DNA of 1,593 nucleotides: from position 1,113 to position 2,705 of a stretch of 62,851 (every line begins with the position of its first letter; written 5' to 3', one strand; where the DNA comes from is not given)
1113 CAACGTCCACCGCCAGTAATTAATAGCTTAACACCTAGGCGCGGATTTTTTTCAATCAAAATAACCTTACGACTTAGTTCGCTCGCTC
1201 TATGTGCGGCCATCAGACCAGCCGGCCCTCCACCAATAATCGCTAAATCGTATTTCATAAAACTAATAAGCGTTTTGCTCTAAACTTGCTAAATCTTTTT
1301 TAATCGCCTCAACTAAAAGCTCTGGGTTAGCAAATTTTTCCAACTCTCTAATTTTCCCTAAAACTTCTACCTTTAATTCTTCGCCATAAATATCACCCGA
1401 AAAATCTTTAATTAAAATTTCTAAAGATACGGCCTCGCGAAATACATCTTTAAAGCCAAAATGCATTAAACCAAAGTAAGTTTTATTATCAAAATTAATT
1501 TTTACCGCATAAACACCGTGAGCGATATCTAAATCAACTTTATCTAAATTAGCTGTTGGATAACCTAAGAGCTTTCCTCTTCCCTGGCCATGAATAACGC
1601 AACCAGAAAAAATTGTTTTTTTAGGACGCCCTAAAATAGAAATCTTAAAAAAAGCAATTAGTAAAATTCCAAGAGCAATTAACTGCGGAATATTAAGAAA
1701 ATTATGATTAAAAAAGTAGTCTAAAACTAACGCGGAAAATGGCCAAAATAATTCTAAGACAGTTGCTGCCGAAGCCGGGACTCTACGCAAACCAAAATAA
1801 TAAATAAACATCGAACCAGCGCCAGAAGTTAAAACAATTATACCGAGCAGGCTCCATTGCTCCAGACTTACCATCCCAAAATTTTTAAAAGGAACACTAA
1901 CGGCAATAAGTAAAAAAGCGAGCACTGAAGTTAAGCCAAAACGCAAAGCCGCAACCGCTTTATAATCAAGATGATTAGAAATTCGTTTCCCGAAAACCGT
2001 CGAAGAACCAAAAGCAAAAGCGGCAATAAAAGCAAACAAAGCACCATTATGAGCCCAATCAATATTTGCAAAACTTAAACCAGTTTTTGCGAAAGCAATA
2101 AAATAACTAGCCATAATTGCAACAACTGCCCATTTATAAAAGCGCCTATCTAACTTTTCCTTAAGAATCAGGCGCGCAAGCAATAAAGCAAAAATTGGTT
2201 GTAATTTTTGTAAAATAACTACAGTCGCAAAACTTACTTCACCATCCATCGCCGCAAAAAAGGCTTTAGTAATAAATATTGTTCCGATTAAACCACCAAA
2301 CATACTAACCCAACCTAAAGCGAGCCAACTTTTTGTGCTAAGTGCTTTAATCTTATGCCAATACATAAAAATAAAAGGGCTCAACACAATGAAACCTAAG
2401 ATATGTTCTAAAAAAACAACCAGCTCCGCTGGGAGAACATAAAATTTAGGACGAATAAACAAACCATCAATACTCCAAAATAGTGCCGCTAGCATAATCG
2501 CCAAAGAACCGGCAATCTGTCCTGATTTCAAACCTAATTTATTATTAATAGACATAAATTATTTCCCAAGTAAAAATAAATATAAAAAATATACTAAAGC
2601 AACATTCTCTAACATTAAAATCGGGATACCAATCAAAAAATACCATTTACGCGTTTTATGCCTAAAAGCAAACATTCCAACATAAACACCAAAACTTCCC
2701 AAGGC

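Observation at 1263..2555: EamA transporter fused in-frame to riboflavin kinase: candidate coupled flavin import and phosphorylation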

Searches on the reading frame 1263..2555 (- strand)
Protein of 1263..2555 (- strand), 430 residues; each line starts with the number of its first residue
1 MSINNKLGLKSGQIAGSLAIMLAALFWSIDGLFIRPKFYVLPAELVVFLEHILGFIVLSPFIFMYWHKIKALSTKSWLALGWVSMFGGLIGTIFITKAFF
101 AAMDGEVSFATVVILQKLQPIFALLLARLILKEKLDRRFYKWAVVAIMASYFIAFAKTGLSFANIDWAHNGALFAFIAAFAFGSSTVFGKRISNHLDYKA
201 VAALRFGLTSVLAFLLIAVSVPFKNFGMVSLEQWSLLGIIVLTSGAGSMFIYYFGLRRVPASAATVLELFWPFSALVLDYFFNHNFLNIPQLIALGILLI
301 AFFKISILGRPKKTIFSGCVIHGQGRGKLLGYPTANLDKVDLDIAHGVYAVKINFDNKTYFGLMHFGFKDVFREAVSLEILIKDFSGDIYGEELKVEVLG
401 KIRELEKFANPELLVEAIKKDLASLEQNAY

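Call 3: search_protein_families(library=pfam, proteins=[window:1263-2555:-], max_evalue=0.01)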
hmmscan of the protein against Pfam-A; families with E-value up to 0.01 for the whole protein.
window:1263-2555:- (430 aa): 2 families
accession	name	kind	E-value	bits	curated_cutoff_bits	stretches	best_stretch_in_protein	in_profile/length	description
PF01687.23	Flavokinase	-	4.3e-29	101.7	19.6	1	314-426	5-121/124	Riboflavin kinase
PF00892.27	EamA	-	5.7e-28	98.3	28.2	2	171-305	3-133/135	EamA-like transporter family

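Call 4: search_protein_families(library=ncbifam, proteins=[window:1263-2555:-], max_evalue=0.01)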
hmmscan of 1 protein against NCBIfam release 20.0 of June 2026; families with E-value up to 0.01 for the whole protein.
window:1263-2555:- (430 aa): 10 families
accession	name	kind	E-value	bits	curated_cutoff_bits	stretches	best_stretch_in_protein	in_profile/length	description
NF004158.0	PRK05627.1-1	equivalog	3.1e-22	79.3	396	1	308-421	182-296/304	bifunctional riboflavin kinase/FAD synthetase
NF004161.0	PRK05627.1-4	equivalog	7.9e-21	74.4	461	1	306-423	184-305/324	bifunctional riboflavin kinase/FAD synthetase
NF004160.0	PRK05627.1-3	equivalog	8.6e-21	73.9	295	1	307-423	187-313/325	bifunctional riboflavin kinase/FAD synthetase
NF004162.0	PRK05627.1-5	equivalog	2.2e-20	73.3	241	1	316-427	184-297/304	bifunctional riboflavin kinase/FAD synthetase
TIGR00083.1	ribF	equivalog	3.8e-20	72.5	184.35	1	307-423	164-283/290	riboflavin biosynthesis protein RibF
NF004163.0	PRK05627.1-6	equivalog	3.5e-17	62.5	315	1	307-424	184-302/313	bifunctional riboflavin kinase/FAD synthetase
NF004159.0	PRK05627.1-2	equivalog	5.2e-17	61.9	306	1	307-423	183-301/326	bifunctional riboflavin kinase/FAD synthetase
TIGR00950.1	2A78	equivalog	7.3e-17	61.6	230.2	1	41-301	16-262/264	carboxylate/amino acid/amine transporter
NF005518.0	PRK07143.1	equivalog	0.00096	18.7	232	1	344-419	198-268/281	hypothetical protein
NF045965.1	RibF_rel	equivalog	0.0021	17.5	200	1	343-414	201-267/279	FAD synthase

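Call 5: find_homologous_proteins(query=window:1263-2555:-)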
Query window:1263-2555:- (430 aa): 822 proteins with E <= 0.001 among 8000 candidates; the best 120 are listed.
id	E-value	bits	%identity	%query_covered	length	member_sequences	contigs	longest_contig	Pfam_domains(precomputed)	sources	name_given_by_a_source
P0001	4.1e-275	930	100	100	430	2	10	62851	PF00892.27,PF01687.24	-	-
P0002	3.6e-248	842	90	100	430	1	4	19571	PF00892.27,PF01687.24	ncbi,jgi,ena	jgi:drug/metabolite transporter (DMT)-like permease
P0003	1.3e-242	823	86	100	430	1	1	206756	PF00892.27,PF01687.24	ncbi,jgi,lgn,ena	ncbi:MAG: EamA family transporter [Patescibacteria group bacterium]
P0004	2.3e-222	757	81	98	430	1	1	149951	PF00892.27,PF01687.24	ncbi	-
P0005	5.0e-220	749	81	100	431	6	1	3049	PF00892.27,PF01687.24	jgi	jgi:drug/metabolite transporter (DMT)-like permease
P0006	1.4e-218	744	80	100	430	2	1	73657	PF00892.27,PF01687.24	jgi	jgi:drug/metabolite transporter (DMT)-like permease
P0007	1.6e-214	731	79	100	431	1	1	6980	PF00892.27,PF01687.24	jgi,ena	-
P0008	3.6e-213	726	76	100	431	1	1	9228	PF00892.27,PF01687.24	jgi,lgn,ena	-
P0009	5.2e-212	723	77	99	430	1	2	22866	PF00892.27,PF01687.24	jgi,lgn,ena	jgi:drug/metabolite transporter (DMT)-like permease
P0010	1.1e-210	718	77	99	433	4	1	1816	PF00892.27,PF01687.24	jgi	-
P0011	2.5e-210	717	77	98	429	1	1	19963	PF00892.27,PF01687.24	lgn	-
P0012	5.6e-210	716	77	99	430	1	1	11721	PF00892.27,PF01687.24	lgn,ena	-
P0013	6.3e-210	716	78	99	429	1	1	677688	PF00892.27,PF01687.24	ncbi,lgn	-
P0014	2.4e-208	710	75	99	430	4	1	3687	PF00892.27,PF01687.24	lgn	-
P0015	4.6e-208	710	76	99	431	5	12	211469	PF00892.27,PF01687.24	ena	-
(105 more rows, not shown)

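Call 31: predict_structure(alignment_id=A1)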
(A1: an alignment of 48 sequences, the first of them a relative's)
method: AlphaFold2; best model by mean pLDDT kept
length: 430 residues; sequences in the alignment: 48
mean_pLDDT: 84.0   pTM: 0.79
mean pLDDT of the five models: 84.0, 82.7, 80.3, 79.6, 77.1
residues with pLDDT >= 90: 179; 70-90: 187; 50-70: 55; < 50: 9
segments of 3 or more residues with pLDDT < 50: 1-5, 369-371
pLDDT, mean of each block of 10 residues (from residue 1): 52 89 95 93 94 95 89 86 94 95 89 92 88 83 94 79 68 94 86 76 93 93 84 94 89 83 84 94 90 94 81 75 70 74 72 87 69 60 79 85 73 83 72
secondary structure, 60 per line:
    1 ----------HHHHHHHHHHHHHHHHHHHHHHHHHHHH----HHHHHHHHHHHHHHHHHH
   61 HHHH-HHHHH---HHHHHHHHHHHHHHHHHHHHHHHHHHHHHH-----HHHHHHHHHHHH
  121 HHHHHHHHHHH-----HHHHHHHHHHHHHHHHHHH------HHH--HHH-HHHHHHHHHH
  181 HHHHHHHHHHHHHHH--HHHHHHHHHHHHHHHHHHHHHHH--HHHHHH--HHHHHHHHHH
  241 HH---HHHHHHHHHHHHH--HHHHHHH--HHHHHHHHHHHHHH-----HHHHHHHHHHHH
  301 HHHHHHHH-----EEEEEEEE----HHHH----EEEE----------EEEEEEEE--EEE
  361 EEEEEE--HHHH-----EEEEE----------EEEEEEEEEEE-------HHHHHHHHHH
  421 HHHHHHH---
elements in order: H11-38 H43-64 H66-70 H74-103 H109-131 H137-155 H171-195 H198-220 H223-228 H231-242 H246-258 H261-267 H270-283 H289-308 E314-321 H326-329 E334-337 E348-355 E358-366 H369-372 E378-382 E393-403 H411-427

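Call 36: fold_search(model_id=the predicted structure, library=pdb)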
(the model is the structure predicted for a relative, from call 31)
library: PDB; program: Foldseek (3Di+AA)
matches with E <= 10: 621; with E <= 0.001: 59
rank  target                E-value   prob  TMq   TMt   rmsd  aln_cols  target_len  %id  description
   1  3op1_B                6.6e-07  1.00  0.24  0.33   4.4       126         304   36  Crystal Structure of Macrolide-efflux Protein SP_1110 from Streptococcus pneumoniae (released 2010-09-29)
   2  3op1_A                1.7e-06  1.00  0.24  0.34   3.5       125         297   35  Crystal Structure of Macrolide-efflux Protein SP_1110 from Streptococcus pneumoniae (released 2010-09-29)
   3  9i20_A                3.6e-06  1.00  0.51  0.70   4.7       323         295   14  Cryo-EM structure of human SLC35B1 with ADP (released 2025-05-21)
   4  5y78_A                4.9e-06  1.00  0.51  0.68   5.3       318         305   15  Crystal structure of the triose-phosphate/phosphate translocator in complex with inorganic phosphate (released 2017-10-04)
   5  5i20_A                4.9e-06  1.00  0.44  0.61   6.3       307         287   17  Crystal structure of protein (released 2016-06-01)
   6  9gry_A                7.9e-06  1.00  0.53  0.74   4.2       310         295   15  Cryo-EM structure of human SLC35B1-Q113F variant with AMP-PNP (released 2025-05-21)
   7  6i1z_B                1.0e-05  1.00  0.41  0.54   7.1       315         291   14  Outward facing structure of apo CST (released 2019-06-05)
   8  7paf_A                1.1e-05  1.00  0.47  0.68   5.3       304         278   15  Streptococcus pneumoniae choline importer LicB in lipid nanodiscs (released 2022-03-16)
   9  5i20_C                1.2e-05  1.00  0.45  0.62   6.5       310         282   16  Crystal structure of protein (released 2016-06-01)
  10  1s4m_B                1.2e-05  1.00  0.22  0.35   3.2       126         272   37  Crystal structure of flavin binding to FAD synthetase from Thermotoga maritina (released 2004-10-19)
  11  1s4m_A                1.3e-05  1.00  0.23  0.35   4.2       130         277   38  Crystal structure of flavin binding to FAD synthetase from Thermotoga maritina (released 2004-10-19)
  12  1mrz_B                1.3e-05  1.00  0.21  0.34   2.5       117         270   36  Crystal structure of a flavin binding protein from Thermotoga Maritima, TM379 (released 2003-09-23)
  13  5a8a_A                2.1e-05  1.00  0.25  0.65   3.3       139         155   32  Crystal structure of the riboflavin kinase module of FAD synthetase from Corynebacterium ammoniagenes in complex with  (released 2015-12-09)
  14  5i20_E                2.1e-05  1.00  0.45  0.61   6.2       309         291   17  Crystal structure of protein (released 2016-06-01)
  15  2i1l_B                3.3e-05  1.00  0.22  0.34   2.8       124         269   36  Crystal structure of the C2 form of FAD synthetase from Thermotoga maritima (released 2006-11-07)
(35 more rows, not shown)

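Call 37: find_related_loci(query=A1, collection=genome_contigs, flank=4000)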
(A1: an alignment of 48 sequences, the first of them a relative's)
Query A1 (430 aa) in genome_contigs; peptide patterns used: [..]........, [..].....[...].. (x = any residue, [..] = any of these).
599 stretches matched a pattern (row limit reached: there are more); 573 encode a relative of the query (tblastn E <= 1e-3); the best 80 are kept; 79 distinct loci.
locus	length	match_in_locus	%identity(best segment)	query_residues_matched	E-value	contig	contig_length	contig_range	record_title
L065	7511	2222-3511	90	1-430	0e+0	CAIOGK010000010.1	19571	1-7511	Candidatus Falkowbacteria bacterium isolate Loclat_bin-04004 genome assembly, contig: bin-04004:010/137, whole genome sh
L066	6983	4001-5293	81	1-430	0e+0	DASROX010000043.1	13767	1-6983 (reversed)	MAG TPA_asm: Candidatus Saccharimonadales bacterium isolate SMAG_U10279 k141_274737, whole genome shotgun sequence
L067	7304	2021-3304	74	2-429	0e+0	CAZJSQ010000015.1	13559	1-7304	MAG TPA_asm: uncultured Gammaproteobacteria bacterium isolate SRP178699_co1_232 genome assembly, contig: NODE_6019_lengt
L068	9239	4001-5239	66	14-427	1e-180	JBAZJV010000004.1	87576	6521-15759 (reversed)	MAG: Patescibacteria group bacterium isolate SO_2017_LW4_128 scaffold_813_c1_LW137-91_2017, whole genome shotgun sequenc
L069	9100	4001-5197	68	27-426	1e-177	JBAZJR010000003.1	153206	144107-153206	MAG: Patescibacteria group bacterium isolate SO_2017_LW4_124 scaffold_340_c1_LW137-91_2017, whole genome shotgun sequenc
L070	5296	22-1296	69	4-430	8e-172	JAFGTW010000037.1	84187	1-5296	MAG: Patescibacteria group bacterium isolate ZodW_maxbin.059 k87_10600032, whole genome shotgun sequence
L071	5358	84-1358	69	3-427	4e-172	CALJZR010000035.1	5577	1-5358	MAG TPA_asm: uncultured bacterium isolate SRR3330157_bin.27_CONCOCT_v1.1_MAG genome assembly, contig: ERZ724089.9595, wh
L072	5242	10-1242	64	15-425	3e-165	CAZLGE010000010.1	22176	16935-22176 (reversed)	MAG TPA_asm: uncultured Gammaproteobacteria bacterium isolate binchicken_co269_228 genome assembly, contig: NODE_2089_le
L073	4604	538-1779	60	14-427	4e-155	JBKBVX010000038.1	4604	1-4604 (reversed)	MAG: Patescibacteria group bacterium isolate 21H_023.bin.67 NODE_38_length_4604_cov_5.669097, whole genome shotgun seque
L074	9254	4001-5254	55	10-427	1e-151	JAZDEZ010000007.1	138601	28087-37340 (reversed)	MAG: Patescibacteria group bacterium isolate MEGAHIT-group-0.176 k141_14148432, whole genome shotgun sequence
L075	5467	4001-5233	59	14-426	4e-147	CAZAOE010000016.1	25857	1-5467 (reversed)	MAG TPA_asm: uncultured Gammaproteobacteria bacterium isolate SRP178699_co1_436 genome assembly, contig: NODE_2124_lengt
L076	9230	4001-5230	58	16-425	9e-146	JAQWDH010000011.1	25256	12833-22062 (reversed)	MAG: Patescibacteria group bacterium isolate STF2_47 NODE_4522_length_25256_cov_3.841975_Sandtown_F2, whole genome shotg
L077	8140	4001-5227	58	16-426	3e-145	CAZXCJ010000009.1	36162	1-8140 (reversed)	MAG TPA_asm: uncultured Gammaproteobacteria bacterium isolate binchicken_co243_180 genome assembly, contig: NODE_749_len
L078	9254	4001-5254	59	1-426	1e-141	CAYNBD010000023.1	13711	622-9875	MAG TPA_asm: uncultured Gammaproteobacteria bacterium isolate binchicken_co129_838 genome assembly, contig: NODE_13677_l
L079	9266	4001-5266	55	1-422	2e-143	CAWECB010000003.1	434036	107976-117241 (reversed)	MAG: uncultured bacterium isolate MFD03726.bin.2.12 genome assembly, contig: contig_57096, whole genome shotgun sequence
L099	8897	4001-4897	56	4-301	1e-97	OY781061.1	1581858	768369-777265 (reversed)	MAG: Candidatus Cloacimonadota bacterium isolate d61283ab-f090-4083-af93-b05ca963783c genome assembly, chromosome: 1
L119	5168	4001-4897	41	13-313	1e-65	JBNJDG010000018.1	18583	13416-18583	MAG: Nanobdellota archaeon isolate Y23_60dBSd3.bin.17 NODE_755_length_18583_cov_24.110041, whole genome shotgun sequence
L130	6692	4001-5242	34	16-427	1e-62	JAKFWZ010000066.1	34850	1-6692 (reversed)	MAG: Candidatus Daviesbacteria bacterium isolate ND2_Bin_11 ND2_0000114, whole genome shotgun sequence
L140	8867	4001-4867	40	16-306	4e-60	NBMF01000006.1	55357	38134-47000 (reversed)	MAG: Fusobacteriia bacterium 4572_74 ex4572_74_scaffold_649, whole genome shotgun sequence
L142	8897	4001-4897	38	1-308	3e-60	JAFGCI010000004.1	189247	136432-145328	MAG: Candidatus Aenigmatarchaeota archaeon isolate Zod_Metabat.1100 k87_5847234, whole genome shotgun sequence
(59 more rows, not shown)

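Call 43: search_protein_families(library=pfam, proteins=[L099:486-1640:+, L099:1625-2272:+, L099:2309-3505:+, L099:3527-3988:+, L099:4010-4951:+, L140:4001-4867:+], max_evalue=0.00001)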
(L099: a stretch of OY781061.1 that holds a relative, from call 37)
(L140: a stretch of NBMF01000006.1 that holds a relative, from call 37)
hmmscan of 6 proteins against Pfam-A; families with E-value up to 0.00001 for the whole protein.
L099:486-1640:+ (384 aa): 4 families
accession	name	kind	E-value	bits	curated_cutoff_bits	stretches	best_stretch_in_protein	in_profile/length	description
PF01872.23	RibD_C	-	1e-45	156.4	24.1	1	159-370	1-196/197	RibD C-terminal domain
PF00383.29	dCMP_cyt_deam_1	-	2.9e-21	75.7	25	1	12-111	1-101/102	Cytidine and deoxycytidylate deaminase zinc-binding region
PF14437.12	MafB19-deam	-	5e-12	46.4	27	1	17-122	5-111/142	MafB19-like deaminase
PF18785.7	Inv-AAD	-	1.7e-06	28.4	26.5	0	40-135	1-115/129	Invertebrate-AID/APOBEC-deaminase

L099:1625-2272:+ (215 aa): 1 family
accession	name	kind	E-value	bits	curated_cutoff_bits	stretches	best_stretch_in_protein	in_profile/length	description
PF00677.23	Lum_binding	-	2.7e-46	155.9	27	2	99-183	1-86/86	Lumazine binding domain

L099:2309-3505:+ (398 aa): 2 families
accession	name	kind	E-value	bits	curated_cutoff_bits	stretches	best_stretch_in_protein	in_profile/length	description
PF00926.24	DHBP_synthase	-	6.5e-86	287.2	26.4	1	7-197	1-191/191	3,4-dihydroxy-2-butanone 4-phosphate synthase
PF00925.25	GTP_cyclohydro2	-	2.1e-73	245.8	23.3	1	207-372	2-165/165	GTP cyclohydrolase II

L099:3527-3988:+ (153 aa): 1 family
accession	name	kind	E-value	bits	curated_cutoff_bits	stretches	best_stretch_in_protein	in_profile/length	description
PF00885.24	DMRL_synthase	-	3.4e-59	199.2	26.7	1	14-151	3-139/139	6,7-dimethyl-8-ribityllumazine synthase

L099:4010-4951:+ (313 aa): 1 family
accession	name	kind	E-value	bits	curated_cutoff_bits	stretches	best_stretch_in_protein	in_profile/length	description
PF00892.27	EamA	-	1.5e-32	113.1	28.2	2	166-301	3-134/135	EamA-like transporter family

L140:4001-4867:+ (289 aa): 1 family
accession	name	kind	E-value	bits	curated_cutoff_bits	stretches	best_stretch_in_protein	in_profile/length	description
PF00892.27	EamA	-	2.5e-26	93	28.2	2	156-286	5-131/135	EamA-like transporter family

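Call 66: search_protein_families(library=pfam, proteins=[L119:2843-3310:+, L119:3367-3999:+, L142:3346-4014:+, L130:4889-5260:+, L130:3968-4888:+], max_evalue=0.001)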
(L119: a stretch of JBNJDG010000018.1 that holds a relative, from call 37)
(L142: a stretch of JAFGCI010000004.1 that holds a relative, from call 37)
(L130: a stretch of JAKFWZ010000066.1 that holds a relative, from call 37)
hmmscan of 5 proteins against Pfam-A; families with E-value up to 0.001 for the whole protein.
L119:2843-3310:+ (155 aa): 2 families
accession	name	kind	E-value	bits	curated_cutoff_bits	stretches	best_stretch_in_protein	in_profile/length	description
PF01467.32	CTP_transf_like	-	2e-15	57.6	21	1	31-154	2-130/133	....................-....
PF06574.18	FAD_syn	-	0.00035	20.8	27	1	25-53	5-33/158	FAD synthetase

L119:3367-3999:+ (210 aa): 6 families
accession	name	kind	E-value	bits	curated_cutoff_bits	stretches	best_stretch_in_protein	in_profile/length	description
PF01982.22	CTP-dep_RFKase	-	2.7e-35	121.4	25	1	91-206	1-120/121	Domain of unknown function DUF120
PF13412.12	HTH_24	-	1.5e-05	24.9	21.9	1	19-50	17-48/48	Winged helix-turn-helix DNA-binding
PF25213.1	HVO_A0261_N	-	5.1e-05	23.5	35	1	21-78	26-78/86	HVO_A0261 N-terminal domain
PF01047.28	MarR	-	0.00017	21.8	24.6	1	18-55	16-53/59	MarR family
PF13545.12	HTH_Crp_2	-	0.00037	20.8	27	0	5-51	7-55/70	Crp-like helix-turn-helix domain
PF13601.12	HTH_34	-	0.00082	19.9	27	0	16-80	11-79/80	Winged helix DNA-binding domain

L142:3346-4014:+ (222 aa): 1 family
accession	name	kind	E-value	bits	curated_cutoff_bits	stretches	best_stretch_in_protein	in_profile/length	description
PF01982.22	CTP-dep_RFKase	-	3.5e-38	130.7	25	1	96-216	2-121/121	Domain of unknown function DUF120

L130:4889-5260:+ (123 aa): 1 family
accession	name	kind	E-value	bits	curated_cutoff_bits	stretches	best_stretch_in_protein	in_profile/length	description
PF01687.23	Flavokinase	-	6.3e-29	101.1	19.6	1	3-120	7-124/124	Riboflavin kinase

L130:3968-4888:+ (306 aa): 1 family
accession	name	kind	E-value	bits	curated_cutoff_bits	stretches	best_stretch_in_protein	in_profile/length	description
PF00892.27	EamA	-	5.6e-32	111.3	28.2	2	163-296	3-132/135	EamA-like transporter family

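Call 86: search_protein_representatives(protein=window:1263-2555:-)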
Query: 430 residues. Proteins with E-value up to 0.001 (for the whole library): 12025; up to 1e-10: 1866; up to 1e-30: 95. The best 150 are listed.
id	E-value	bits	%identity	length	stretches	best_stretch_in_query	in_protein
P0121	2.0e-141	488.4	55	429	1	14-426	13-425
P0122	5.5e-111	388.1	45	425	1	15-426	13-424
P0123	6.6e-109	381.2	52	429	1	14-423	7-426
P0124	9.2e-96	337.9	41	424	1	9-424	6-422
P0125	2.3e-91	323.5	55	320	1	14-305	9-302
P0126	3.0e-88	313.2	43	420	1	16-427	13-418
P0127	6.1e-85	302.3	44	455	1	8-425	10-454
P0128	2.9e-82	293.5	52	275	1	154-424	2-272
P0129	3.7e-72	260.2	49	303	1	16-306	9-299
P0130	9.1e-71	255.6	36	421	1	15-424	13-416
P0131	2.9e-70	253.9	46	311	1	14-305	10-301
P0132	1.1e-66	242.1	38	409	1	15-426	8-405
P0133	3.5e-65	237.2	34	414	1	16-426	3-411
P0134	3.5e-63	230.6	36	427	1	15-423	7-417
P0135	3.8e-61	223.9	34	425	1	18-421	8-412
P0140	2.8e-57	211.1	39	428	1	11-327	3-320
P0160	5.0e-42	160.9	34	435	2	20-300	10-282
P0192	4.7e-35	138.0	36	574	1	17-306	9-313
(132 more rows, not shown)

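Call 87: search_protein_families(library=pfam, proteins=[P0140, P0160, P0192, P0133, P0127], max_evalue=0.0001)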
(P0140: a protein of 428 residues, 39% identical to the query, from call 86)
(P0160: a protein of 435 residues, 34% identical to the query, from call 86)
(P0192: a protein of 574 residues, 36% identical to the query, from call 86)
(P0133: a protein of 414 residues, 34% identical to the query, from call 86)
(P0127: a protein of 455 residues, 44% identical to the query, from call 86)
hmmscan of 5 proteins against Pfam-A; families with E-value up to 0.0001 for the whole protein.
P0140 (428 aa): 2 families
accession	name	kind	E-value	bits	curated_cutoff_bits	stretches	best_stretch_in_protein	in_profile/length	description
PF00892.27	EamA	-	6.5e-33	114.3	28.2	2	163-298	3-134/135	EamA-like transporter family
PF01982.22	CTP-dep_RFKase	-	3.3e-29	101.7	25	1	315-425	3-121/121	Domain of unknown function DUF120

P0160 (435 aa): 2 families
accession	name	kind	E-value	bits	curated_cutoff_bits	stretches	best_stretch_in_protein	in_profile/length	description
PF00892.27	EamA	-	3.8e-35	121.5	28.2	2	8-139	5-134/135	EamA-like transporter family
PF01687.23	Flavokinase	-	6.2e-23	81.8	19.6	1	317-430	6-121/124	Riboflavin kinase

P0192 (574 aa): 4 families
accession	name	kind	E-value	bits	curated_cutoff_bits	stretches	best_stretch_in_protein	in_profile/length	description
PF00892.27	EamA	-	3.2e-31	108.8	28.2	2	178-310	3-131/135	EamA-like transporter family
PF12710.13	HAD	-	7.2e-15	56.3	27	1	332-518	1-189/189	haloacid dehalogenase-like hydrolase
PF00702.32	Hydrolase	-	1.6e-09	38.9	26.4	1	330-521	2-191/191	haloacid dehalogenase-like hydrolase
PF08282.18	Hydrolase_3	-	1.4e-05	25.4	20.9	0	500-538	202-240/255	haloacid dehalogenase-like hydrolase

P0133 (414 aa): 2 families
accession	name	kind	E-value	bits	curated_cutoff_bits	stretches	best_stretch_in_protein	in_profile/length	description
PF00892.27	EamA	-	9.6e-32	110.5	28.2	2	155-287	3-131/135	EamA-like transporter family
PF01687.23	Flavokinase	-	3.3e-26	92.4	19.6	1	294-412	3-122/124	Riboflavin kinase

P0127 (455 aa): 2 families
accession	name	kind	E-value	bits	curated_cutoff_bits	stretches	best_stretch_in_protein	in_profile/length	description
PF00892.27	EamA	-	4.7e-24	85.6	28.2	2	187-318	4-131/135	EamA-like transporter family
PF01687.23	Flavokinase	-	1.9e-16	60.8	19.6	1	331-453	6-119/124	Riboflavin kinase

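Call 88: list_cluster_members(proteins=[P0140, P0192, P0001])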
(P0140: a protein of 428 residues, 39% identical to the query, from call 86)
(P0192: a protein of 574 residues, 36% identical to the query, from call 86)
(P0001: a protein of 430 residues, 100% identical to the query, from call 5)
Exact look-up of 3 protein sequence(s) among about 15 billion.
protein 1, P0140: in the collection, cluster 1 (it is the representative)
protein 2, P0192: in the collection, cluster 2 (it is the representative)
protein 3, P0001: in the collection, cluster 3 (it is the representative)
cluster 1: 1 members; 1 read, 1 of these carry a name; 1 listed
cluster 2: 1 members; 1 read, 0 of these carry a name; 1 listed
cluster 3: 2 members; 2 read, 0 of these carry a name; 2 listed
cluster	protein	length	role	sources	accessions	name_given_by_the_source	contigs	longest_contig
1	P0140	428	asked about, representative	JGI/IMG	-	drug/metabolite transporter (DMT)-like permease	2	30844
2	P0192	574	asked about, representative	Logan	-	-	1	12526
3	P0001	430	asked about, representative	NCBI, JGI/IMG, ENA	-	-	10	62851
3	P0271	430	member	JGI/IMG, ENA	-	-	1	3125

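Call 89: find_encoding_contigs(protein=P0140, flank=5000, max_places=2)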
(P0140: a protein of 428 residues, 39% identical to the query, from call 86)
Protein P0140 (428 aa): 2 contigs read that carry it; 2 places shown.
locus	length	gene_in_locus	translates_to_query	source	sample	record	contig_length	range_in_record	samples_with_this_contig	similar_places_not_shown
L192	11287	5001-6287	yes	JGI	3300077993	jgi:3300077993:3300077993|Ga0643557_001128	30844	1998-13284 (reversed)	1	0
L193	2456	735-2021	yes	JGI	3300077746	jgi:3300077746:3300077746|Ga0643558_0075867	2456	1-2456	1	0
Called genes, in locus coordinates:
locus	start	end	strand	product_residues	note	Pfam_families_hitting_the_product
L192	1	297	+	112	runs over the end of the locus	-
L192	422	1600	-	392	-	PF00206:Lyase_1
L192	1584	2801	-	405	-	PF00764:Arginosuc_synth, PF20979:Arginosuc_syn_C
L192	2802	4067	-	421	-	PF00696:AA_kinase, PF04768:NAT, PF13673:Acetyltransf_10 (weak)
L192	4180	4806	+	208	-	-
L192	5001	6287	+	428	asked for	PF00892:EamA, PF01982:CTP-dep_RFKase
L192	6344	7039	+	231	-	-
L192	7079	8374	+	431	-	-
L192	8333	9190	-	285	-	PF01048:PNP_UDP_1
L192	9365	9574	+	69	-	PF13396:PLDc_N (weak)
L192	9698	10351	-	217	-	PF01966:HD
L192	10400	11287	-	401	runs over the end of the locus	PF02826:2-Hacid_dh_C (weak), PF00670:AdoHcyase_NAD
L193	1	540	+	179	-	?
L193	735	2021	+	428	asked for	PF00892:EamA, PF01982:CTP-dep_RFKase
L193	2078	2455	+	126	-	?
